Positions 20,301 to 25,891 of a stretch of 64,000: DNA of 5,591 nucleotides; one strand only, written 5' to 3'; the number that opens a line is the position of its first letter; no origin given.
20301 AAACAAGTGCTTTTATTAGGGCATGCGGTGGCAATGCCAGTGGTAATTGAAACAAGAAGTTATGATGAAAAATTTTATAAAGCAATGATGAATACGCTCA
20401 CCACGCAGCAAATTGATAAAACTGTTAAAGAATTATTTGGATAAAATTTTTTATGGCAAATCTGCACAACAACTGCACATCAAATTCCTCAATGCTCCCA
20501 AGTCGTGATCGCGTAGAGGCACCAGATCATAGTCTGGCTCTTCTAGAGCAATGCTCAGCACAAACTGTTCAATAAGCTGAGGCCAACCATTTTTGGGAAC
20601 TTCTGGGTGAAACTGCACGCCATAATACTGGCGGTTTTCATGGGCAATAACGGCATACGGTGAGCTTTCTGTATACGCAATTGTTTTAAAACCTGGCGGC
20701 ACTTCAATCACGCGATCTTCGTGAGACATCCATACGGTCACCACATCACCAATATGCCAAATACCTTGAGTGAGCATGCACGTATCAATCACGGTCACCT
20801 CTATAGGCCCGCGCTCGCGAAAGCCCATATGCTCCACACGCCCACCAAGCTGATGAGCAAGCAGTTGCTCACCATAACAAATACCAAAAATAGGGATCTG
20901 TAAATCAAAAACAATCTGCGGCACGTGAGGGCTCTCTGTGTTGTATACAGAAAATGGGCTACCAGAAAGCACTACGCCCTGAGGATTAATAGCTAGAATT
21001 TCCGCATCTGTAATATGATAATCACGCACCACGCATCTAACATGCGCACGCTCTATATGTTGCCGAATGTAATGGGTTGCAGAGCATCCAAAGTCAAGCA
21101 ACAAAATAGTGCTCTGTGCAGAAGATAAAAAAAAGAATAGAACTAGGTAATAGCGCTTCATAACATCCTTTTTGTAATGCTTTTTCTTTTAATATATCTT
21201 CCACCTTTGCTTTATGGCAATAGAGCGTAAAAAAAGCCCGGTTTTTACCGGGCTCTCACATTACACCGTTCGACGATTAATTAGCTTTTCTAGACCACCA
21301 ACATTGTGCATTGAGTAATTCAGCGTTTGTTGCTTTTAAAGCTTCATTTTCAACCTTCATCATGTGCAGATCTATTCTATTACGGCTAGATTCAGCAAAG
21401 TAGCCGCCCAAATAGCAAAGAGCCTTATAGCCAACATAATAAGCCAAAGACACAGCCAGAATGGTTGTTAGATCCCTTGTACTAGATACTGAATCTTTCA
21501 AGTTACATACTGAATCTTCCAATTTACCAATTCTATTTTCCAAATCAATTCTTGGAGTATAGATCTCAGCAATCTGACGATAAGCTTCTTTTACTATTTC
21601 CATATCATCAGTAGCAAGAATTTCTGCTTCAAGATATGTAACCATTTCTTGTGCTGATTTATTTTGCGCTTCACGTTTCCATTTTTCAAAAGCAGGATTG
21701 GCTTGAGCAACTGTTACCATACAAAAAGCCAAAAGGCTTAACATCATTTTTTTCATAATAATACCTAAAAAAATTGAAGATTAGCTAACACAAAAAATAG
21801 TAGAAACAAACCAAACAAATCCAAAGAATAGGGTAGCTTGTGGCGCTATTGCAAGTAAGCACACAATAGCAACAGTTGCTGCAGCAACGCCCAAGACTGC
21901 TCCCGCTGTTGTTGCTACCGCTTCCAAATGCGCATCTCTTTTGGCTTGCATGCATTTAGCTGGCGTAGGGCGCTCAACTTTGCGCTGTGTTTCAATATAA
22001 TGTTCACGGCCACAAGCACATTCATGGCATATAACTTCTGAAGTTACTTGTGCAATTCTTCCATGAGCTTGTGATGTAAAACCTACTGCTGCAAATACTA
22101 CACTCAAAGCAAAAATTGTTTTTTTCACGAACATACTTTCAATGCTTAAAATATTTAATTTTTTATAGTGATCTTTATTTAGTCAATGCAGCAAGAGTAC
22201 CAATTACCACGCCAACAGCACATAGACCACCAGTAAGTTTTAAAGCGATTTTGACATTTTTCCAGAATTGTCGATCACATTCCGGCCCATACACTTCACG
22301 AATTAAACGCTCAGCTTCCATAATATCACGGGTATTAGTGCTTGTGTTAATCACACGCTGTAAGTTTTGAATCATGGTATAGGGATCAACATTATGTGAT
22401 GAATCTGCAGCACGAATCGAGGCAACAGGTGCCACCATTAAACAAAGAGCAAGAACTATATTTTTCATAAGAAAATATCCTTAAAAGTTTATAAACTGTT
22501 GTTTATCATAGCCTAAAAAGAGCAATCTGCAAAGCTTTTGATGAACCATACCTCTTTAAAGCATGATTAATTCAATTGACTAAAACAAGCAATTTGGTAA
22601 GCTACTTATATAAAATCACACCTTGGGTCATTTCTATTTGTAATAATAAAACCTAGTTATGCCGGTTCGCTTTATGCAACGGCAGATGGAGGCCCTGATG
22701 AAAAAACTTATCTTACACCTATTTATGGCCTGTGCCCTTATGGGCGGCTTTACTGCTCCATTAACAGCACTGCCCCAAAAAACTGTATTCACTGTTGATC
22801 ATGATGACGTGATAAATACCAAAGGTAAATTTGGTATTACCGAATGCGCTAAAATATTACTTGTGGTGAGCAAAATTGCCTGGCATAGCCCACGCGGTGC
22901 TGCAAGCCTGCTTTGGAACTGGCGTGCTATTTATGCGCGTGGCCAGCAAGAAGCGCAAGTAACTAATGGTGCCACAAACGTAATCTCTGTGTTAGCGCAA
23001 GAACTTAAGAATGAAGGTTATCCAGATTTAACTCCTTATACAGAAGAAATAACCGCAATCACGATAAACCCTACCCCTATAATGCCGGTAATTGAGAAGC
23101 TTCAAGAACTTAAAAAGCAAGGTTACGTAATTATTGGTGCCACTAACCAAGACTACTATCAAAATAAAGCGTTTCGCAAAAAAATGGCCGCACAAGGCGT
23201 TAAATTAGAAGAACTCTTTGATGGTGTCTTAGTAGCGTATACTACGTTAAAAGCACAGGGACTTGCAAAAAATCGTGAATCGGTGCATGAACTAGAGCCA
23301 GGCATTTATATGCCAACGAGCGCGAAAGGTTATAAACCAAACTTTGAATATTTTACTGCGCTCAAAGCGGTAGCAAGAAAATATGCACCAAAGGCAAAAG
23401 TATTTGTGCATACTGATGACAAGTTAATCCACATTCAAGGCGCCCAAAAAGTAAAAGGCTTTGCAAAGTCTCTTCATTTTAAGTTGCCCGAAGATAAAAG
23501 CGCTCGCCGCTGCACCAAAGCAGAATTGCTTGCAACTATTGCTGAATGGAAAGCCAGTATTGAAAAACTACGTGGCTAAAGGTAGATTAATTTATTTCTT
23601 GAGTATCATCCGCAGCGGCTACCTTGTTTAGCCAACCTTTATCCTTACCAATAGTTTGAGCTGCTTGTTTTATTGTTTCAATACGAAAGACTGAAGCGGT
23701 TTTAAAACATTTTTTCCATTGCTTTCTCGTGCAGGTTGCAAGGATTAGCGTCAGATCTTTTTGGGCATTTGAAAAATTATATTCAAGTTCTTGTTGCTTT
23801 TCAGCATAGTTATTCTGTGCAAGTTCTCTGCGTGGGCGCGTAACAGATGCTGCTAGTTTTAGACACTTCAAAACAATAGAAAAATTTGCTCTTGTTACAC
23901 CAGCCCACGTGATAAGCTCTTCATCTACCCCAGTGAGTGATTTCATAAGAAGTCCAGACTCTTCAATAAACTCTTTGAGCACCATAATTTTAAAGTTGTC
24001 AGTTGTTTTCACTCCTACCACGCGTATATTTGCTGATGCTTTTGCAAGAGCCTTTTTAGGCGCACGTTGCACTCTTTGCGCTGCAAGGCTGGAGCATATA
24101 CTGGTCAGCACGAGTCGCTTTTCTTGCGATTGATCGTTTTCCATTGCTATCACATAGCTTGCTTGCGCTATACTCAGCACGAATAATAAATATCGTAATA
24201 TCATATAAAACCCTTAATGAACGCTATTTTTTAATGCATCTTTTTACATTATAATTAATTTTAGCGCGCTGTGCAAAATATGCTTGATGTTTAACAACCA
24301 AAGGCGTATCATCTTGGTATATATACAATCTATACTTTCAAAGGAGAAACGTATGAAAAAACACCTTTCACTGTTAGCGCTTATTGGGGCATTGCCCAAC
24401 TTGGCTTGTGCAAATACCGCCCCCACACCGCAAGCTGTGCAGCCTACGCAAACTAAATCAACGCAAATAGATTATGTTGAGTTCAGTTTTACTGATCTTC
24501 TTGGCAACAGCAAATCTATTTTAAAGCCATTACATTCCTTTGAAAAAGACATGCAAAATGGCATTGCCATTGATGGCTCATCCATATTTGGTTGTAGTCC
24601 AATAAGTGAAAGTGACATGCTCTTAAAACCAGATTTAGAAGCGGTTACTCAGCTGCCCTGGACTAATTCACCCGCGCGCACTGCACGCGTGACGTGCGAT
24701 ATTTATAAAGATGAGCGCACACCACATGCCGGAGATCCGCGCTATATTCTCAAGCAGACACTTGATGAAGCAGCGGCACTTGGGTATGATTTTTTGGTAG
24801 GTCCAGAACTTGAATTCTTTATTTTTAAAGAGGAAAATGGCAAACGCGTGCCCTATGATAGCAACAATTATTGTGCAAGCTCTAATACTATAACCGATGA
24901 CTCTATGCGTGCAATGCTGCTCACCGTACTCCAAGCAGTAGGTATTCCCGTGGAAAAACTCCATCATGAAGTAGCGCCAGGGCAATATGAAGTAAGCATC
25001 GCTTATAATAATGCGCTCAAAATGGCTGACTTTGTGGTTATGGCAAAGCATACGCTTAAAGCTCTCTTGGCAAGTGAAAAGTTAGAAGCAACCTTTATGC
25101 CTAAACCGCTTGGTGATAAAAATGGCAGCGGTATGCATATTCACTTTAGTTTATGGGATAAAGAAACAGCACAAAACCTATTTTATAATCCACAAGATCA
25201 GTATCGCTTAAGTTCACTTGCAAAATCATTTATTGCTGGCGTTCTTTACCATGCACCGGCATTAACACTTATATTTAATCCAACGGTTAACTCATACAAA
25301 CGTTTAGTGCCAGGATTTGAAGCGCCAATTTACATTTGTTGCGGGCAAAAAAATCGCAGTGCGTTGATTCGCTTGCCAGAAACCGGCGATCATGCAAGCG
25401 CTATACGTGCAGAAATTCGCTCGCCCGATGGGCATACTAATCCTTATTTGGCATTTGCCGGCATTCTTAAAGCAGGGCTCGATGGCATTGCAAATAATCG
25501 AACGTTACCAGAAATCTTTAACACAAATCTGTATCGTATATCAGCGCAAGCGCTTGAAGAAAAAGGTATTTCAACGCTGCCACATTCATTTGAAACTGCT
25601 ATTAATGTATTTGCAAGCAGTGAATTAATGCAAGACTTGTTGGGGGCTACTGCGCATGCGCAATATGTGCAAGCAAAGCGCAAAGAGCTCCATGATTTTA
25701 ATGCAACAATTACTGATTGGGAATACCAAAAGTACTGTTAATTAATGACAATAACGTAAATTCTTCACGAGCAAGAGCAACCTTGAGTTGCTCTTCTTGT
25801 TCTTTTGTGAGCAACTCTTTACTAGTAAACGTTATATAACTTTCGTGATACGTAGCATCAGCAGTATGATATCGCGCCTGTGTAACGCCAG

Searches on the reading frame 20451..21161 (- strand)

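Call 68: search_protein_families(library=pfam, proteins=[window:20451-21161:-], max_evalue=0.0001)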
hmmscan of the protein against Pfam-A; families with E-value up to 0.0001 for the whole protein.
window:20451-21161:- (236 aa): 2 families
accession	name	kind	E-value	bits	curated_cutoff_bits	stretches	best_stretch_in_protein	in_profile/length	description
PF00117.34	GATase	-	1.7e-34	119.6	22.8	1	20-202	1-188/190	Glutamine amidotransferase class-I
PF07722.19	Peptidase_C26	-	2.1e-07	31.4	20.5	1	85-187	102-219/219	Peptidase C26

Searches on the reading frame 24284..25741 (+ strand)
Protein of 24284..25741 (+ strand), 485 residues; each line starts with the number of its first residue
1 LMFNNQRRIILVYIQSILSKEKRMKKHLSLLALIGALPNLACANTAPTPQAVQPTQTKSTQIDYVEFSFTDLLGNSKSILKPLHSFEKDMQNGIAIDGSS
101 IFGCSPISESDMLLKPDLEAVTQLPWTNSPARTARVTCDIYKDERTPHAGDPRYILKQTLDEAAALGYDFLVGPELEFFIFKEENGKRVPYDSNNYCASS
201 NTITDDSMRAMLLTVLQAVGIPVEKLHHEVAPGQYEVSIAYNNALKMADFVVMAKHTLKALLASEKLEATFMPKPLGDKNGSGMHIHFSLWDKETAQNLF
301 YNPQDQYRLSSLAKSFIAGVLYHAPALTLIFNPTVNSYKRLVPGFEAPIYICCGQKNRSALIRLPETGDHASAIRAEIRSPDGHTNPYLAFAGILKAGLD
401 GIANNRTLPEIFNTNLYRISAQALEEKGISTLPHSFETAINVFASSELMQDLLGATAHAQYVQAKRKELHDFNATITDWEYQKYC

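Call 68: search_protein_families(library=pfam, proteins=[window:24284-25741:+], max_evalue=0.0001)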
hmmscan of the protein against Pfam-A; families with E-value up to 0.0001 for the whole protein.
window:24284-25741:+ (485 aa): 2 families
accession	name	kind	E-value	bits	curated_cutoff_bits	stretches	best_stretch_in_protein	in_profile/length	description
PF00120.29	Gln-synt_C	-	2.4e-112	375.8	24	1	150-484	2-344/344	Glutamine synthetase, catalytic domain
PF03951.24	Gln-synt_N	-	2.4e-23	82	33.4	1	62-142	2-81/82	Glutamine synthetase, beta-Grasp domain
